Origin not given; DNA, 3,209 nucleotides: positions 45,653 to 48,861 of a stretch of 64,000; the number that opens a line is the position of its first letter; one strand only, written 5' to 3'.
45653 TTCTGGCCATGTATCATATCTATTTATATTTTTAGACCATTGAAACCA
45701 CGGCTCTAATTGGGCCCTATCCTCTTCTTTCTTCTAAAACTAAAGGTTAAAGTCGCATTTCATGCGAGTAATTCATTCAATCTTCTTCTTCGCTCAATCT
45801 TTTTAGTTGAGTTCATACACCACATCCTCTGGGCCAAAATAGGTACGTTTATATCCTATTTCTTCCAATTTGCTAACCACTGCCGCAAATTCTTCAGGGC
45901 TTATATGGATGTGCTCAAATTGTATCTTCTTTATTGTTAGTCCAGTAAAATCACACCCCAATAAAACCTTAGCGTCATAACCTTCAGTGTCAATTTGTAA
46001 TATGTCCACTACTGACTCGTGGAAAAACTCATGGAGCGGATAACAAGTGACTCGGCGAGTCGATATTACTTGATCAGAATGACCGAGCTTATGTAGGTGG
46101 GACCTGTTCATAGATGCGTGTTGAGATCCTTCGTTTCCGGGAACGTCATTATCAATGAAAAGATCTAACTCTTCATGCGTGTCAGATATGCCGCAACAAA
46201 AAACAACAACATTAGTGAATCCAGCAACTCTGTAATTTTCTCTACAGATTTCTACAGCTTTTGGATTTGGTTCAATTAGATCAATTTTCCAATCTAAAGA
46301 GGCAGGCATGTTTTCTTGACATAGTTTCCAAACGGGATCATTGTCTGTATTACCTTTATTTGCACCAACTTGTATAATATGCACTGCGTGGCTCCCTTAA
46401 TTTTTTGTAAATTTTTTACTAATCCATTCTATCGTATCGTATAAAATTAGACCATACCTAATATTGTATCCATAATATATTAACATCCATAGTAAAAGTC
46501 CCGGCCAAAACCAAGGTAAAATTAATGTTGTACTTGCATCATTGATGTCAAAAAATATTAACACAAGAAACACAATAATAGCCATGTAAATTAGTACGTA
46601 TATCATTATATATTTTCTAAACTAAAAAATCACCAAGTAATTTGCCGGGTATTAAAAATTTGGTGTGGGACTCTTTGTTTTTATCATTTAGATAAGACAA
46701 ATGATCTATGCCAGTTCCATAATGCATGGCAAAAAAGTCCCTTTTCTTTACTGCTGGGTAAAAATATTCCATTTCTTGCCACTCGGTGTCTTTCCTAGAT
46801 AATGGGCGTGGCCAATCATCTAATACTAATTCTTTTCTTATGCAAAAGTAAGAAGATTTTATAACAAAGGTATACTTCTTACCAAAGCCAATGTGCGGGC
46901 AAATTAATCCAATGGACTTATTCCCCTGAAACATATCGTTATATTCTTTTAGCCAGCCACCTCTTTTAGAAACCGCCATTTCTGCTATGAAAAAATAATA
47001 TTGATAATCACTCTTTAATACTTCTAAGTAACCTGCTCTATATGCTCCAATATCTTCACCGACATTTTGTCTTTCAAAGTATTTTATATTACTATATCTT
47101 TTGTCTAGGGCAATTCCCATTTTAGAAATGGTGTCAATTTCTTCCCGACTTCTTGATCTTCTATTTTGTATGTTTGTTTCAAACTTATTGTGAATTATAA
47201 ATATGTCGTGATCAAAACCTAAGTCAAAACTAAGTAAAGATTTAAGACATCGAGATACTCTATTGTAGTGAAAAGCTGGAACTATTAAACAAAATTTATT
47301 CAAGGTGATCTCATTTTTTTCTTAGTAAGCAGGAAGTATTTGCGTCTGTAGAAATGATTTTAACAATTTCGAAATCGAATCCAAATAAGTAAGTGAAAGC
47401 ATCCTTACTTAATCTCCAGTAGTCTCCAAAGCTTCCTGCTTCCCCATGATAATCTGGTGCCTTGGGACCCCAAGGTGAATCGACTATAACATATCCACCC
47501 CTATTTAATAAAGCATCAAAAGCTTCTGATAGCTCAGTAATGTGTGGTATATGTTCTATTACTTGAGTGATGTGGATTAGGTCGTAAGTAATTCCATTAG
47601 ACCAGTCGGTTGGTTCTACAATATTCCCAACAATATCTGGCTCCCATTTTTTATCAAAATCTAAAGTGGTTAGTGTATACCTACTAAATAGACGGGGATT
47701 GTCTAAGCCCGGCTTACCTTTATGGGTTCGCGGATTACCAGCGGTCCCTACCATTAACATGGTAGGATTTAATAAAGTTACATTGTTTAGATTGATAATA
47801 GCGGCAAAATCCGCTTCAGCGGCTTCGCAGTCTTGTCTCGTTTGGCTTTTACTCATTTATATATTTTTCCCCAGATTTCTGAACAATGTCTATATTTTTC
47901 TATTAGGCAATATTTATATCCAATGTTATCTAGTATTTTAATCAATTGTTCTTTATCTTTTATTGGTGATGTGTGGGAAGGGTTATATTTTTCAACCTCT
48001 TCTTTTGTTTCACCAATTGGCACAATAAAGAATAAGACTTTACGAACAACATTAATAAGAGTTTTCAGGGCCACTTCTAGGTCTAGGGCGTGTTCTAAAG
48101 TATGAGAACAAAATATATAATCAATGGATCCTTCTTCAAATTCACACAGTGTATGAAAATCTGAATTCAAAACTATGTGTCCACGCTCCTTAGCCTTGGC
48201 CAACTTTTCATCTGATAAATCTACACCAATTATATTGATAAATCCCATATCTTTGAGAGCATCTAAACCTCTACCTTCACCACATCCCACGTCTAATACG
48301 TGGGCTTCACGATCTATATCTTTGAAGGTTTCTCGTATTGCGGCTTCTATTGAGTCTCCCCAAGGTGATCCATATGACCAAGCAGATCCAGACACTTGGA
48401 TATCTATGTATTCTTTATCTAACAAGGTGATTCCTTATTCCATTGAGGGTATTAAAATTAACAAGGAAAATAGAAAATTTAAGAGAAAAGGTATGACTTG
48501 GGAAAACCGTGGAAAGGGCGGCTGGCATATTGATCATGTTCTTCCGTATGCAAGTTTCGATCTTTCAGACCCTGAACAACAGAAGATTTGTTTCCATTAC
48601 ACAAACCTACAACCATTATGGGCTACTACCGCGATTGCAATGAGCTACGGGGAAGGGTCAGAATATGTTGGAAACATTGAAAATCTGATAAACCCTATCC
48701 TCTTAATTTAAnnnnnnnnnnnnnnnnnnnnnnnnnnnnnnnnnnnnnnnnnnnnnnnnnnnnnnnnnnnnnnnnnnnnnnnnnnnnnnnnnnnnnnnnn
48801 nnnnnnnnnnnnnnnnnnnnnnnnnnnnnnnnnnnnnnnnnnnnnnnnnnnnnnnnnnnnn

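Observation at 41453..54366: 13-kb glycan-modification island (GT2, GT1, multiple SAM methyltransferases)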

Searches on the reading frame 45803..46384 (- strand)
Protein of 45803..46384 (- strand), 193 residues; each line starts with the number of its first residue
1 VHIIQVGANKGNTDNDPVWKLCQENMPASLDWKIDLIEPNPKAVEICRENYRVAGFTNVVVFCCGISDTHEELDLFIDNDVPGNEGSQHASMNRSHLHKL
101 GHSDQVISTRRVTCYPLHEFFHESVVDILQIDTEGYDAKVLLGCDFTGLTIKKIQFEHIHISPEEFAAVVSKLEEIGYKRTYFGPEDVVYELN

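Call 4: search_protein_families(library=pfam, max_evalue=0.01, proteins=[window:45803-46384:-])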
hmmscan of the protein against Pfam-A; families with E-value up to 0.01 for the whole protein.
window:45803-46384:- (193 aa): 1 family
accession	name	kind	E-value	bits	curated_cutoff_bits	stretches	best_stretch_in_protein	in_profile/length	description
PF05050.19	Methyltransf_21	-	4.9e-19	69.5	22.7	1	5-179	1-172/173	Methyltransferase FkbM domain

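Call 68: search_protein_families(library=phrogs, max_evalue=0.01, proteins=[window:45803-46384:-])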
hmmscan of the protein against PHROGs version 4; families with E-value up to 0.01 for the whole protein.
window:45803-46384:- (193 aa): 1 family
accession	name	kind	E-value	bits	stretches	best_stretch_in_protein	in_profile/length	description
phrog_8156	-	other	9.7e-11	42.4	1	3-181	54-212/244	methyltransferase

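Call 91: search_protein_families(library=ncbifam, max_evalue=0.01, proteins=[window:45803-46384:-])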
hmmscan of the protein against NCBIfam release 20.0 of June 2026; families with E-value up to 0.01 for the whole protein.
window:45803-46384:- (193 aa): 1 family
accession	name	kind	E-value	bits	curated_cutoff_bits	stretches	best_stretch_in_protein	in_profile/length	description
TIGR01444.1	fkbM_fam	subfamily_domain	4.1e-15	56.5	37.7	1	3-146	2-129/143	FkbM family methyltransferase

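Call 92: search_protein_families(library=padloc, max_evalue=0.001, proteins=[window:45803-46384:-])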
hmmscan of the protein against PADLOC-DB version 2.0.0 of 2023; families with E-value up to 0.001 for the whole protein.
window:45803-46384:- (193 aa): 1 family
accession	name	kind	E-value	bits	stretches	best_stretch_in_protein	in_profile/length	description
PDLC04134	mad2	-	0.00023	18.1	1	30-78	312-363/492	mads_2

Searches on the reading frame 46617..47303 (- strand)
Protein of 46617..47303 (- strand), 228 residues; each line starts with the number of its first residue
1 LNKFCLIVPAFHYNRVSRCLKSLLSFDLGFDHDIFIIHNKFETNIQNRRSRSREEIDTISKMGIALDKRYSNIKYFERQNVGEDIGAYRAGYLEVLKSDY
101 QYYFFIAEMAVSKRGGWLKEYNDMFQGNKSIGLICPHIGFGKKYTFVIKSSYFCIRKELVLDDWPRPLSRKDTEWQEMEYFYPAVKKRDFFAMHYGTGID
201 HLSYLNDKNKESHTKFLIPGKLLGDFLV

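Call 4: search_protein_families(library=pfam, max_evalue=0.01, proteins=[window:46617-47303:-])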
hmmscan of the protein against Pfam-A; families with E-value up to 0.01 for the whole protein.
window:46617-47303:- (228 aa): 0 families

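Call 7: search_protein_families(library=phrogs, max_evalue=0.001, proteins=[window:46617-47303:-])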
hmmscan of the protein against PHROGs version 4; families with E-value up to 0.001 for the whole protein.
window:46617-47303:- (228 aa): 0 families

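Call 16: search_protein_families(library=pfam, max_evalue=10, proteins=[window:46617-47303:-])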
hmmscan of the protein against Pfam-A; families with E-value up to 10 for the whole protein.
window:46617-47303:- (228 aa): 0 families

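Call 31: find_homologous_proteins(query=window:46617-47303:-, max_evalue=0.001)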
Query window:46617-47303:- (228 aa): 2 proteins with E <= 0.001 among 70 candidates.
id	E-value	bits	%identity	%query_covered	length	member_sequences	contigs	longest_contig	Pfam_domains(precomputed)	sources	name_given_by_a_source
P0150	7.0e-154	528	100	100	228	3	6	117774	-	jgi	-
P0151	2.4e-76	274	71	73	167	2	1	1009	-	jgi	jgi:hypothetical protein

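Call 72: search_protein_representatives(protein=window:46617-47303:-)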
Query: 228 residues. Proteins with E-value up to 0.001 (for the whole library): 27; up to 1e-10: 23; up to 1e-30: 6. The best 27 are listed.
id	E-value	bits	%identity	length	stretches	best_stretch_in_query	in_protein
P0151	7.7e-77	274.4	71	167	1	62-228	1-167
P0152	4.6e-64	232.6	50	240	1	1-212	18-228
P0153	8.8e-49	182.6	44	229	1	2-213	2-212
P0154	4.8e-34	134.4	36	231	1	2-212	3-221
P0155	1.2e-32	129.8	34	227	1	2-212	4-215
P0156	3.1e-31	125.2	35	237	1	3-209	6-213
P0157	5.3e-29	117.9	35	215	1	2-197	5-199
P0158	5.2e-28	114.6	34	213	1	1-209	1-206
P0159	4.3e-26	108.4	37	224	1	8-205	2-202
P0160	2.0e-24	102.9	33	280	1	3-209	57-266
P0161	3.0e-24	102.3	34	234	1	2-216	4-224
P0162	3.9e-23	98.7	32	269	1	3-207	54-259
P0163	4.4e-23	98.5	34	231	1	5-187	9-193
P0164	1.1e-22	97.2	33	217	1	3-207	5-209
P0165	1.9e-22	96.4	33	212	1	3-206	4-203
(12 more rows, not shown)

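Call 74: search_protein_families(library=pfam, alignment_id=A4, max_evalue=0.01)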
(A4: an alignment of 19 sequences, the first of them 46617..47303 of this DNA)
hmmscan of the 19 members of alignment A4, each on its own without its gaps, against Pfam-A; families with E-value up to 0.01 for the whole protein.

A. member 1, window:46617-47303:- (228 aa): 0 families

B. families by the number of members that match (of 19 scanned): 5 families
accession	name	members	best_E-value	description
PF09723.15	Zn_ribbon_8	3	5e-05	Zinc ribbon domain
PF17561.7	TssO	1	0.0011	Type VI secretion system, TssO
PF18977.5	DUF5713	1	0.0029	Family of unknown function (DUF5713)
PF13712.12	Glyco_tranf_2_5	1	0.0034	Glycosyltransferase like family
PF17114.10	Nod1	1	0.007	Gef2-related medial cortical node protein Nod1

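Call 75: search_solved_structures(query=A4, max_evalue=1)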
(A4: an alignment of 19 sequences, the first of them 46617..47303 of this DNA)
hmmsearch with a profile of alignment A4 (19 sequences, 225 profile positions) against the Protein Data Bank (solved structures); distinct sequences matched with E-value up to 1: 0.

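Call 91: search_protein_families(library=ncbifam, max_evalue=0.01, proteins=[window:46617-47303:-])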
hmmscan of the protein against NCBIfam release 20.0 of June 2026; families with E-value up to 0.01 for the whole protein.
window:46617-47303:- (228 aa): 0 families

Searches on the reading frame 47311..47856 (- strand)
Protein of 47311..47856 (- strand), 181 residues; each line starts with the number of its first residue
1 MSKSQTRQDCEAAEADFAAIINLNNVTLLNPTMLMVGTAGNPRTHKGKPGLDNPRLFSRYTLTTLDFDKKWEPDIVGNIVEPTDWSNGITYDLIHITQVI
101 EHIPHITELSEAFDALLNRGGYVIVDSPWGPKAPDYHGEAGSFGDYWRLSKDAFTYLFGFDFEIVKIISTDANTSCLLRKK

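Call 4: search_protein_families(library=pfam, max_evalue=0.01, proteins=[window:47311-47856:-])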
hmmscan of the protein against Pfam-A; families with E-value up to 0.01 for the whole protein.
window:47311-47856:- (181 aa): 2 families
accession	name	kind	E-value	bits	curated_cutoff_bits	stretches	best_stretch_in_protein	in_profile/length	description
PF13489.12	Methyltransf_23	-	2.9e-06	27.5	27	1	83-128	74-119/164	Methyltransferase domain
PF08242.18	Methyltransf_12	-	8.6e-05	23.6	30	1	57-122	48-97/98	Methyltransferase domain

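Call 7: search_protein_families(library=phrogs, max_evalue=0.001, proteins=[window:47311-47856:-])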
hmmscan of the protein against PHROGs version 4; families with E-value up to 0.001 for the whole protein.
window:47311-47856:- (181 aa): 0 families

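Call 91: search_protein_families(library=ncbifam, max_evalue=0.01, proteins=[window:47311-47856:-])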
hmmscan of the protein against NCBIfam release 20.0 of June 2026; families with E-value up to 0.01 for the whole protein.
window:47311-47856:- (181 aa): 0 families

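Call 92: search_protein_families(library=padloc, max_evalue=0.001, proteins=[window:47311-47856:-])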
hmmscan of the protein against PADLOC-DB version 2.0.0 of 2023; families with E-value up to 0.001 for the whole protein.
window:47311-47856:- (181 aa): 0 families

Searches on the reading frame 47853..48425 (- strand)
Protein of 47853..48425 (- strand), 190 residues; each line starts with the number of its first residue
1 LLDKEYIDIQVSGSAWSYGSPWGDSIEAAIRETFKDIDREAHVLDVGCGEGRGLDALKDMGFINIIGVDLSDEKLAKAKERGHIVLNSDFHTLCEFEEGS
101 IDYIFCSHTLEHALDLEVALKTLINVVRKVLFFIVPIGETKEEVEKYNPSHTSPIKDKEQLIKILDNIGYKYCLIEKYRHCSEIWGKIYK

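Call 4: search_protein_families(library=pfam, max_evalue=0.01, proteins=[window:47853-48425:-])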
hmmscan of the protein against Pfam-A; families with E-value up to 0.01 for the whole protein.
window:47853-48425:- (190 aa): 10 families
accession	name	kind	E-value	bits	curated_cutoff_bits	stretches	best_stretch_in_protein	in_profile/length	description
PF08241.18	Methyltransf_11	-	1.2e-16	61.6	21.2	1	44-129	1-89/95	Methyltransferase domain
PF13489.12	Methyltransf_23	-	7.6e-15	55.5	27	1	28-128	11-109/164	Methyltransferase domain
PF13649.12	Methyltransf_25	-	1.2e-13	51.9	27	1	43-128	1-94/97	Methyltransferase domain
PF13847.12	Methyltransf_31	-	2.5e-11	43.9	27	1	38-139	2-113/145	Methyltransferase domain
PF07021.18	MetW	-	2.6e-11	44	21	1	37-132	11-107/193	Methionine biosynthesis protein MetW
PF08242.18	Methyltransf_12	-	1.7e-10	41.9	30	1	44-127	1-92/98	Methyltransferase domain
PF00107.32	ADH_zinc_N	-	0.00048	20.5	31.8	1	56-91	9-47/129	Zinc-binding dehydrogenase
PF03291.22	mRNA_G-N7_MeTrfase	-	0.0011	18.6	26.6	1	37-82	59-104/315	mRNA (guanine-N(7))-methyltransferase domain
PF01728.25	FtsJ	-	0.0074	16.7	24.1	1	30-93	12-78/181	FtsJ-like methyltransferase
PF02353.26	CMAS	-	0.0098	15.7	27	0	38-81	61-104/273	Mycolic acid cyclopropane synthetase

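Call 68: search_protein_families(library=phrogs, max_evalue=0.01, proteins=[window:47853-48425:-])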
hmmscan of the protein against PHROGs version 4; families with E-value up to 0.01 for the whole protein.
window:47853-48425:- (190 aa): 4 families
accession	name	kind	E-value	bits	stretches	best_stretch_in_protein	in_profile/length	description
phrog_22502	-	other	6.2e-09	37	1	41-130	73-168/276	methyltransferase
phrog_27380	-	other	1.3e-07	32.4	1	31-162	82-218/285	methyltransferase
phrog_4752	-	other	2.1e-07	31.5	1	39-128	51-151/241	tRNA methyltransferase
phrog_19153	-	other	6.3e-05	23.8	1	17-110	24-120/180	tRNA methyltransferase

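Call 91: search_protein_families(library=ncbifam, max_evalue=0.01, proteins=[window:47853-48425:-])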
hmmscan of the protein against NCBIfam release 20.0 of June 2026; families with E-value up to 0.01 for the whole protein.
window:47853-48425:- (190 aa): 25 families
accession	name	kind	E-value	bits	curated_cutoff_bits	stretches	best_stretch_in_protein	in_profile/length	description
NF045667.1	MTase_DVU1556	equivalog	6.4e-13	48.6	155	1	36-135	19-119/213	DVU_1556 family methyltransferase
TIGR02081.1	metW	equivalog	7.7e-13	48.4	189.5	1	34-131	8-106/194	methionine biosynthesis protein MetW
TIGR02072.1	BioC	equivalog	6.4e-10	39.2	184.95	1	39-168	34-170/244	malonyl-ACP O-methyltransferase BioC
NF004452.0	PRK05785.1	equivalog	1.5e-08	34.4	207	1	29-145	41-154/228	hypothetical protein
TIGR01983.1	UbiG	equivalog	2.2e-08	33.7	102.95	1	31-129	38-145/228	bifunctional 2-polyprenyl-6-hydroxyphenol methylase/3-demethylubiquinol 3-O-methyltransferase UbiG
TIGR01934.1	MenG_MenH_UbiE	subfamily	1.1e-07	31.4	158.35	1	36-132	38-138/223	ubiquinone/menaquinone biosynthesis methyltransferase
NF007610.0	PRK10258.1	equivalog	1.3e-06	27.9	342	1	40-128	43-131/251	malonyl-ACP O-methyltransferase BioC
TIGR04074.1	bacter_Hen1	equivalog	4.6e-06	25.4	340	1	32-84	276-328/462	3' terminal RNA ribose 2'-O-methyltransferase Hen1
NF001244.0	PRK00216.1-5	equivalog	6.4e-05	22.3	216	1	39-128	48-146/236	bifunctional demethylmenaquinone methyltransferase/2-methoxy-6-polyprenyl-1,4-benzoquinol methylase UbiE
NF043040.1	corrin_prot_MT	hypoth_equivalog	0.00014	21.4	180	1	28-84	29-85/216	corrinoid protein-associated methyltransferase CpaM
NF040539.1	AST_met_ArsM_2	exception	0.0011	18.9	240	1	31-96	49-114/262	putative arsinothricin biosynthesis methyltransferase ArsM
NF001241.0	PRK00216.1-2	equivalog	0.0011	18.7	327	1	36-128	48-140/231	demethylmenaquinone methyltransferase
NF011527.0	PRK14968.1-1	equivalog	0.0012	18.6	242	1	35-104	30-97/192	putative methyltransferase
NF002463.0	PRK01683.1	equivalog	0.0015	18.2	297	1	39-135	31-128/258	trans-aconitate 2-methyltransferase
NF041536.1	ArsM_DUF2284_UU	exception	0.0016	16.8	575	1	36-127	73-172/459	arsenite methyltransferase/DUF2284 domain selenoprotein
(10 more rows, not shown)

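Call 92: search_protein_families(library=padloc, max_evalue=0.001, proteins=[window:47853-48425:-])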
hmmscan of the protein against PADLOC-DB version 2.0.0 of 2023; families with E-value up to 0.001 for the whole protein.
window:47853-48425:- (190 aa): 2 families
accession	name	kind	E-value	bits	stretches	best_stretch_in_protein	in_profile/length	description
PDLC04134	mad2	-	1.8e-09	35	1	36-141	288-402/492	mads_2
PDLC03248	MTase_II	-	1.9e-05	21.7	1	36-93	27-80/521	Type II methyltransferase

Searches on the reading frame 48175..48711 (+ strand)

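Call 5: search_protein_families(library=pfam, max_evalue=0.01, proteins=[window:48175-48711:+])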
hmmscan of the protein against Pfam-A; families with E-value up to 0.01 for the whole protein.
window:48175-48711:+ (178 aa): 0 families

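Call 16: search_protein_families(library=pfam, max_evalue=10, proteins=[window:48175-48711:+])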
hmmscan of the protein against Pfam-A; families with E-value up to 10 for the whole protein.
window:48175-48711:+ (178 aa): 1 family
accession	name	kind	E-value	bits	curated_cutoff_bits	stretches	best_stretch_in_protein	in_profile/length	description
PF14541.11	TAXi_C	-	0.28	11.4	23.9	1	90-128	6-44/161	Xylanase inhibitor C-terminal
